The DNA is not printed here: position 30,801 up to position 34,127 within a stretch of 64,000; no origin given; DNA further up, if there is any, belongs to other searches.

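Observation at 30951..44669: Nine-gene, translationally coupled efflux-like operon with five accessory lipoproteins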

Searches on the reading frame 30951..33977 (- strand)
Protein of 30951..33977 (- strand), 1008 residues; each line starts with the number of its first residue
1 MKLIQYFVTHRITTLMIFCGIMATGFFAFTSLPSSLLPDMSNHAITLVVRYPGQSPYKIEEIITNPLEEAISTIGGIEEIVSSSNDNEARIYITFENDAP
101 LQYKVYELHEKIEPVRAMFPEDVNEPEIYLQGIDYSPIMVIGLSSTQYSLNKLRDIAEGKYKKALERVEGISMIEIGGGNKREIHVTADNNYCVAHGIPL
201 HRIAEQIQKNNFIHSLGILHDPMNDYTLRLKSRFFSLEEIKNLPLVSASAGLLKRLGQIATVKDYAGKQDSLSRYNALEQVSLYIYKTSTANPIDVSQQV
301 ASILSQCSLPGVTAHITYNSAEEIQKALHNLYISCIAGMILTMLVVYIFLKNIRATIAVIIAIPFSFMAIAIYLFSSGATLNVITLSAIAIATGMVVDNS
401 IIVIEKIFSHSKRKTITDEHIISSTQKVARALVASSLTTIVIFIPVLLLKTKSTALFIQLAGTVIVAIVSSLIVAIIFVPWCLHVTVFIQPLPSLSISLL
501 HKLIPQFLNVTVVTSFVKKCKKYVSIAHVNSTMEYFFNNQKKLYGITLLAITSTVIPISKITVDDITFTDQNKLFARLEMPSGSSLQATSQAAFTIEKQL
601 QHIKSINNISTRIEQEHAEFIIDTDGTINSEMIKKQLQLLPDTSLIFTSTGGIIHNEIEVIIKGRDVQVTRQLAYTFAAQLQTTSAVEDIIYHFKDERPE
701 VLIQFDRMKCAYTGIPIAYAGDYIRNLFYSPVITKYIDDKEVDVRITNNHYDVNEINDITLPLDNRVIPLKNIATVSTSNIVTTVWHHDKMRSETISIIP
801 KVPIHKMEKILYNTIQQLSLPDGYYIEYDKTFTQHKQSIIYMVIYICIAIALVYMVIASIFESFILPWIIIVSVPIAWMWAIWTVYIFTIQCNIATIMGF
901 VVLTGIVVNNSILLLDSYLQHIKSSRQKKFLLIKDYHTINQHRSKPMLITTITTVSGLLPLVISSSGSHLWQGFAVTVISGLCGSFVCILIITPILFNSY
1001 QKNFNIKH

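Call 4: search_protein_families(library=pfam, proteins=[window:30951-33977:-], max_evalue=0.01)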
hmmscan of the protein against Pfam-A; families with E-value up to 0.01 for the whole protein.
window:30951-33977:- (1008 aa): 2 families
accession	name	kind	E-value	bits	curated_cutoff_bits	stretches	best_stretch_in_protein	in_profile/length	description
PF00873.25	ACR_tran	-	7.7e-154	514.3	28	2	4-612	2-599/1021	AcrB/AcrD/AcrF family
PF02355.23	SecD_SecF_C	-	1.9e-05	24.6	20.5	1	842-998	33-185/189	Protein export membrane protein SecD/SecF, C-terminal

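Call 5: search_protein_families(library=ncbifam, proteins=[window:30951-33977:-], max_evalue=0.01)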
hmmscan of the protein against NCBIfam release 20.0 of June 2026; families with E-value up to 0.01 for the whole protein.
window:30951-33977:- (1008 aa): 17 families
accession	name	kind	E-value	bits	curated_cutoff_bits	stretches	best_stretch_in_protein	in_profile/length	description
NF033617.1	RND_permease_2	subfamily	2.8e-128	429.5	1250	1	5-998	2-1005/1009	multidrug efflux RND transporter permease subunit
NF000282.2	RND_permease_1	subfamily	3e-92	310.1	1250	2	5-610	2-607/1029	multidrug efflux RND transporter permease subunit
NF007905.0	PRK10614.1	equivalog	2e-85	287.3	1774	2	1-481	1-484/1025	multidrug efflux RND transporter permease subunit MdtC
TIGR00914.1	2A0601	subfamily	5.5e-78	262.8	701.45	2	2-490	4-508/1051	CusA/CzcA family heavy metal efflux RND transporter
TIGR00915.1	2A0602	subfamily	1.9e-77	261.1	940.35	2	5-602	3-600/1050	efflux RND transporter permease subunit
NF007798.0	PRK10503.1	equivalog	7.5e-77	258.9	1584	2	7-481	16-493/1040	MdtB/MuxB family multidrug efflux RND transporter permease subunit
NF007133.0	PRK09579.1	equivalog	4.3e-71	239.8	1763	2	1-481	1-483/1017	multidrug efflux RND transporter permease subunit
NF007842.1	PRK10555.1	equivalog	3.3e-58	197.4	1854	2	5-600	3-597/1036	multidrug efflux RND transporter permease AcrD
NF000037.1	RND_perm_OqxB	exception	7.5e-56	189.6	2200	2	2-590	2-596/1050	multidrug efflux RND transporter permease subunit OqxB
NF007131.0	PRK09577.1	equivalog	1.2e-46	159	1768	2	5-486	3-494/1045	multidrug efflux RND transporter permease subunit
NF011706.2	PRK15127.1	equivalog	3.1e-41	141.3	2150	2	5-481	3-491/1049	multidrug efflux RND transporter permease subunit AcrB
TIGR00921.1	2A067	subfamily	6.8e-12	44.2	351.9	2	310-482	559-730/733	hydrophobe/amphiphile efflux-3 (HAE3) family transporter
TIGR00916.1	2A0604s01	subfamily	5.2e-10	39.3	148.6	2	295-476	52-231/231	SecD/SecF family protein translocase subunit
NF009583.0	PRK13024.1-3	subfamily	1.7e-06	26.3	721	1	327-616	277-541/755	protein translocase subunit SecDF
NF009585.0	PRK13024.1-5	equivalog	0.0011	17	1037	1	325-480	491-641/993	protein translocase subunit SecDF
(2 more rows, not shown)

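Call 31: search_solved_structures(query=window:30951-33977:-, max_evalue=1e-20, show_alignments=0)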
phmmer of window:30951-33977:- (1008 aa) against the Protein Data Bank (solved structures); distinct sequences matched with E-value up to 1e-20: 80 (the best 60 are shown).
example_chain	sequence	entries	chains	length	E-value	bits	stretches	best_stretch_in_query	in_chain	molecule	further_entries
9lyq_B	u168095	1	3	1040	6e-68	233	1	6-481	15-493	Multidrug resistance protein MdtB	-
7cz9_A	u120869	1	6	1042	3.4e-59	204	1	4-588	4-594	Efflux pump membrane transporter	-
8zxs_A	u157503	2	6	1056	3.6e-59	203.9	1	4-588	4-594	Efflux pump membrane transporter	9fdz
8f3e_A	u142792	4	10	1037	3.8e-54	187.3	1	6-492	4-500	Efflux pump membrane transporter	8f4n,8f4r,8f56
8yr0_A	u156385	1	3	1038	2.8e-51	177.8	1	5-482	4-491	Cation/multidrug efflux pump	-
7wlv_A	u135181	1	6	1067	1.1e-50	175.8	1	3-481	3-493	Efflux pump membrane transporter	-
9e9f_B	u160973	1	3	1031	1.7e-50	175.2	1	5-481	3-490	Efflux pump membrane transporter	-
8z1u_A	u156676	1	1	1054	2e-50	175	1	5-481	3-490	Efflux pump membrane transporter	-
7m4p_A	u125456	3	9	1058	1.1e-49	172.5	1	4-492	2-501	Efflux pump membrane transporter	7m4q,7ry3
7b8p_A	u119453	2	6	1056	1.6e-49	172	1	1-484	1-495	Efflux pump membrane transporter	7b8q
6ows_A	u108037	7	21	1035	3.4e-49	170.9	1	5-484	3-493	Efflux pump membrane transporter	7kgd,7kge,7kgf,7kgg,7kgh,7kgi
4k0e_A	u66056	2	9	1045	8.5e-49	169.6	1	10-492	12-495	Heavy metal cation tricomponent efflux pump ZneA(CzcA-like)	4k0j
22xk_B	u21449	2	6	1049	4.2e-47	164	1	5-482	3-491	MexBYB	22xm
4mt1_A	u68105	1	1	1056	3.3e-46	161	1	5-481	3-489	Drug efflux protein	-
6z12_A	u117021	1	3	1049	6.5e-46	160.1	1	6-482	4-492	Efflux pump membrane transporter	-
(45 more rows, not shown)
